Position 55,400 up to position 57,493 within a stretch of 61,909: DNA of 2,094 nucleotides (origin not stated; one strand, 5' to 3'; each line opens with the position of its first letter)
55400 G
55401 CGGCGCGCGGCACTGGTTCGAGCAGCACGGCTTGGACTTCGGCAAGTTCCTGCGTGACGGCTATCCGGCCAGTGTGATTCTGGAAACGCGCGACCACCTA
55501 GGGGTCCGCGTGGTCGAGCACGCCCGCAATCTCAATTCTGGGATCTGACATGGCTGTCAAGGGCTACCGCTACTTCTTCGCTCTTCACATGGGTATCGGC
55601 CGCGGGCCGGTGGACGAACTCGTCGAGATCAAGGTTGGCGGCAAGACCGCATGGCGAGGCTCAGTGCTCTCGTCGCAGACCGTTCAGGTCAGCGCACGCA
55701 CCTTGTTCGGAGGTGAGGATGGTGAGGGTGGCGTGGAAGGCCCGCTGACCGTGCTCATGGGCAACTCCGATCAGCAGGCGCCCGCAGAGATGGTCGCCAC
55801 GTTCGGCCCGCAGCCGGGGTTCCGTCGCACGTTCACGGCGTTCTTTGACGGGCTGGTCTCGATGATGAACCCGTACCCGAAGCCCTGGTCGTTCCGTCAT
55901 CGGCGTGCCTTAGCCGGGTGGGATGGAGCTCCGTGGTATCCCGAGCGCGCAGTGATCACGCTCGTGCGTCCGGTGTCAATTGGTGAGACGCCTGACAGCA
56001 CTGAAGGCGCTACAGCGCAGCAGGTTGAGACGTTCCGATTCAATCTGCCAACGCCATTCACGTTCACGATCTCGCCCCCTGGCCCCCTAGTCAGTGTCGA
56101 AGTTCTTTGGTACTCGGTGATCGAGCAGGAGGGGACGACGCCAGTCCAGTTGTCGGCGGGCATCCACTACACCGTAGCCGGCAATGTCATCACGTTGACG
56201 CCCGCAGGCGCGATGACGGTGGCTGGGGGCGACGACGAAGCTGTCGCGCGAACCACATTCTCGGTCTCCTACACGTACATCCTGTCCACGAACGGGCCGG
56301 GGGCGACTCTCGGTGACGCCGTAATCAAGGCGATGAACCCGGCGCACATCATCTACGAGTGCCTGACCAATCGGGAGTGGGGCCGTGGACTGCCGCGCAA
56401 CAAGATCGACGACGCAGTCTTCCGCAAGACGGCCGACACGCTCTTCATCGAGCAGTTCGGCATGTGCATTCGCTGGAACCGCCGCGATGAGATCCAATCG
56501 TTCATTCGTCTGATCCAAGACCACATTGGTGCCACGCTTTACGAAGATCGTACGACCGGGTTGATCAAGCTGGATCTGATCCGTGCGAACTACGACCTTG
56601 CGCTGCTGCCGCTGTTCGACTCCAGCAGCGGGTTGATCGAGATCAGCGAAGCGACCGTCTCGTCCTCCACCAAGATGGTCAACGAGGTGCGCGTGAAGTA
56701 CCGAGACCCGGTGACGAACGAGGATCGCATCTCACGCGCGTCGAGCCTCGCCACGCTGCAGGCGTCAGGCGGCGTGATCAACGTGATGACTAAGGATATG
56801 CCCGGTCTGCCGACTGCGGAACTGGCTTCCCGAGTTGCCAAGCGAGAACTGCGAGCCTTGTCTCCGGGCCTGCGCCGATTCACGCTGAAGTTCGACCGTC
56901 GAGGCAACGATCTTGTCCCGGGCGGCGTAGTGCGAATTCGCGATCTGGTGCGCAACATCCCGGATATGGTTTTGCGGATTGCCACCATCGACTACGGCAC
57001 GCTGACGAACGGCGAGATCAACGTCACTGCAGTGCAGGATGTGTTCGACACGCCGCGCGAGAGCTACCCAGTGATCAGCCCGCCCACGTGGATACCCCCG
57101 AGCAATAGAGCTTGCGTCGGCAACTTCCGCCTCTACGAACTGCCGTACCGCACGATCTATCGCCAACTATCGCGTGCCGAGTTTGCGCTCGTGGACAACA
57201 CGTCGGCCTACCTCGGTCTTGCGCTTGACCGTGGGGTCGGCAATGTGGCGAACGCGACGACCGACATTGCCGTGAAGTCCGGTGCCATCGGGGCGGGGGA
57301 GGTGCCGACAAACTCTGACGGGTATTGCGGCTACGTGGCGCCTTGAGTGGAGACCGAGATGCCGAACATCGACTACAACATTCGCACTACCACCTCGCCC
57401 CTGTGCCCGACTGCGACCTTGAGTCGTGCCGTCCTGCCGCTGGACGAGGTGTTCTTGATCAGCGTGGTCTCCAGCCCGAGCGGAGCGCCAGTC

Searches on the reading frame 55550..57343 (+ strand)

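Call 81: search_protein_families(library=phrogs, proteins=[window:55550-57343:+], max_evalue=0.00001)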
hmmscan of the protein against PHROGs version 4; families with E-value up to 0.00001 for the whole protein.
window:55550-57343:+ (598 aa): 3 families
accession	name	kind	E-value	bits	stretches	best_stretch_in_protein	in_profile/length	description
phrog_1101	-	tail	5.5e-168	562.3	1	5-570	86-534/1405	tail protein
phrog_6284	-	tail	4.9e-154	515.9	1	3-557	9-456/1280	tail protein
phrog_21247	-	tail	4.8e-139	465.2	1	4-563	10-461/508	tail protein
